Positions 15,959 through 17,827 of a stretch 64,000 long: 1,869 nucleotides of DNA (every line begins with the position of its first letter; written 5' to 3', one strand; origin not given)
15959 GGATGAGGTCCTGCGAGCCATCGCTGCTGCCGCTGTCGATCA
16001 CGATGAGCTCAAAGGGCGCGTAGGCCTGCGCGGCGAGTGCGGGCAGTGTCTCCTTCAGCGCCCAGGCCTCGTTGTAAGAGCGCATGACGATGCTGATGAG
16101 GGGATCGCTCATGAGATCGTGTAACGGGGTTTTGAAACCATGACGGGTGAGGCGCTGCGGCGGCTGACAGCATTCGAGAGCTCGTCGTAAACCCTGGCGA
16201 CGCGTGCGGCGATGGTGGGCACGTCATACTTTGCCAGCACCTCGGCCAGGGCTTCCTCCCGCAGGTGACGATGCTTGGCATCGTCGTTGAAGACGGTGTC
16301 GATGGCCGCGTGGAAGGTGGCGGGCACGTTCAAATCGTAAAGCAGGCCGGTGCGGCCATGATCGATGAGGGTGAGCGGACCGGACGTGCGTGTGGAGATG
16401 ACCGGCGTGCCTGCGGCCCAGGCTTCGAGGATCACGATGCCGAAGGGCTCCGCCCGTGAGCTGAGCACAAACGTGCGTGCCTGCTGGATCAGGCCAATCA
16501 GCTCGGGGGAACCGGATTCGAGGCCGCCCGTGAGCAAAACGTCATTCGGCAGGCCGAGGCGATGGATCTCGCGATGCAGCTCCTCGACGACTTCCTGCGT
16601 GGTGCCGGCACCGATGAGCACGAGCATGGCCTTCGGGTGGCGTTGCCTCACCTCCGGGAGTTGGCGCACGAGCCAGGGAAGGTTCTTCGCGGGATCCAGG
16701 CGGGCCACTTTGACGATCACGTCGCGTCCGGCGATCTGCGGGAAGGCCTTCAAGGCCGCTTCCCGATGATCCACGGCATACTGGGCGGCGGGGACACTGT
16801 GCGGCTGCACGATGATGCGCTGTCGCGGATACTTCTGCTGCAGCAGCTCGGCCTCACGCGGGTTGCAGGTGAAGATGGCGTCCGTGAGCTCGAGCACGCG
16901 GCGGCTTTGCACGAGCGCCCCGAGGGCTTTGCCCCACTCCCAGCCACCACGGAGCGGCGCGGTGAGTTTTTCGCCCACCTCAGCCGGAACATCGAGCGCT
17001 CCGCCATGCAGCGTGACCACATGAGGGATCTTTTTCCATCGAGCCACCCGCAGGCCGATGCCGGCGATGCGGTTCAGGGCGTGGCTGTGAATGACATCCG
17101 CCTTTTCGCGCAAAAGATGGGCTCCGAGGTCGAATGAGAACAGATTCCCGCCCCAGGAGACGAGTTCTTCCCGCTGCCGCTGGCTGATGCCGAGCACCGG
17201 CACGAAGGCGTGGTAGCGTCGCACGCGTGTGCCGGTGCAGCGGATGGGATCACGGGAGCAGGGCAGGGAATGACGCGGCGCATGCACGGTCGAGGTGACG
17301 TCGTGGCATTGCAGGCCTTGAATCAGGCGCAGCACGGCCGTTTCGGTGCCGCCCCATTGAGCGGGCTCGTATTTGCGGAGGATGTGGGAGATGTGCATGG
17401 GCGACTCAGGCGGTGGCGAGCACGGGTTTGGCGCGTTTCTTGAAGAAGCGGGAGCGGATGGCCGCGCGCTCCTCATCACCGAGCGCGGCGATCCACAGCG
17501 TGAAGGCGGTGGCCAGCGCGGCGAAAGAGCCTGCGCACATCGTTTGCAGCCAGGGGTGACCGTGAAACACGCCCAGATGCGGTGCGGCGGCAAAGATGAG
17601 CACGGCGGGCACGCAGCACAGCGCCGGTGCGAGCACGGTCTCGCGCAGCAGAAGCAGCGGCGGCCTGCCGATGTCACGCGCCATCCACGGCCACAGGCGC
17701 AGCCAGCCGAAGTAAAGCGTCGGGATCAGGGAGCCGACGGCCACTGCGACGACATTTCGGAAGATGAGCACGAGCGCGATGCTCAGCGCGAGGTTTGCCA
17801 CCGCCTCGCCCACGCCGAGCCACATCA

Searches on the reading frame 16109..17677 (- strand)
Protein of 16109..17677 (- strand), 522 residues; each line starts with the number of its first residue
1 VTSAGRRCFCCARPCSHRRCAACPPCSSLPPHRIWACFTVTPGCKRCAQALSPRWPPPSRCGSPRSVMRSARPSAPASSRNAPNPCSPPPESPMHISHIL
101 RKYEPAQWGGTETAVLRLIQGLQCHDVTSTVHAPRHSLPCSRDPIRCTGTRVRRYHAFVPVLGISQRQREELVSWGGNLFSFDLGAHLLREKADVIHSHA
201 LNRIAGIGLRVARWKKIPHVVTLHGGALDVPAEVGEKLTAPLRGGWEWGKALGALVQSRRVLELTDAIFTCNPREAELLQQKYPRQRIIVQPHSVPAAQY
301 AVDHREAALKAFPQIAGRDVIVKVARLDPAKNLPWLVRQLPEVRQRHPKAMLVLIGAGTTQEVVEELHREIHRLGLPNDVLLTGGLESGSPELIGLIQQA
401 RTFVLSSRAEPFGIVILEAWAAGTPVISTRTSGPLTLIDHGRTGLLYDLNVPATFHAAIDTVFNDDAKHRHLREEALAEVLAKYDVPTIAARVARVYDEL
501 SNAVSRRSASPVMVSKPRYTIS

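Call 33: search_protein_families(library=pfam, proteins=[window:16109-17677:-], max_evalue=0.001)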
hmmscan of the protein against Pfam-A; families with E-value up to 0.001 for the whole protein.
window:16109-17677:- (522 aa): 6 families
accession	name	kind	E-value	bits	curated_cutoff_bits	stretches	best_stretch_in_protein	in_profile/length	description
PF00534.26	Glycos_transf_1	-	2.2e-31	109.1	26.4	1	316-476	13-169/172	Glycosyl transferases group 1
PF13692.12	Glyco_trans_1_4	-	7.6e-29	101.2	27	1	319-465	2-142/142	Glycosyl transferases group 1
PF13579.12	Glyco_trans_4_4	-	2.4e-14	54.4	29.7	1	109-290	1-154/158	Glycosyl transferase 4-like domain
PF13439.12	Glyco_transf_4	-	5.7e-14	52.9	28.5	1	108-295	1-166/170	Glycosyltransferase Family 4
PF20706.3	GT4-conflict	-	1.1e-10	41.6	26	1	321-509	200-381/385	Family 4 Glycosyltransferase in conflict systems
PF13524.12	Glyco_trans_1_2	-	8e-05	23.1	25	1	412-490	63-139/144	Glycosyl transferase-like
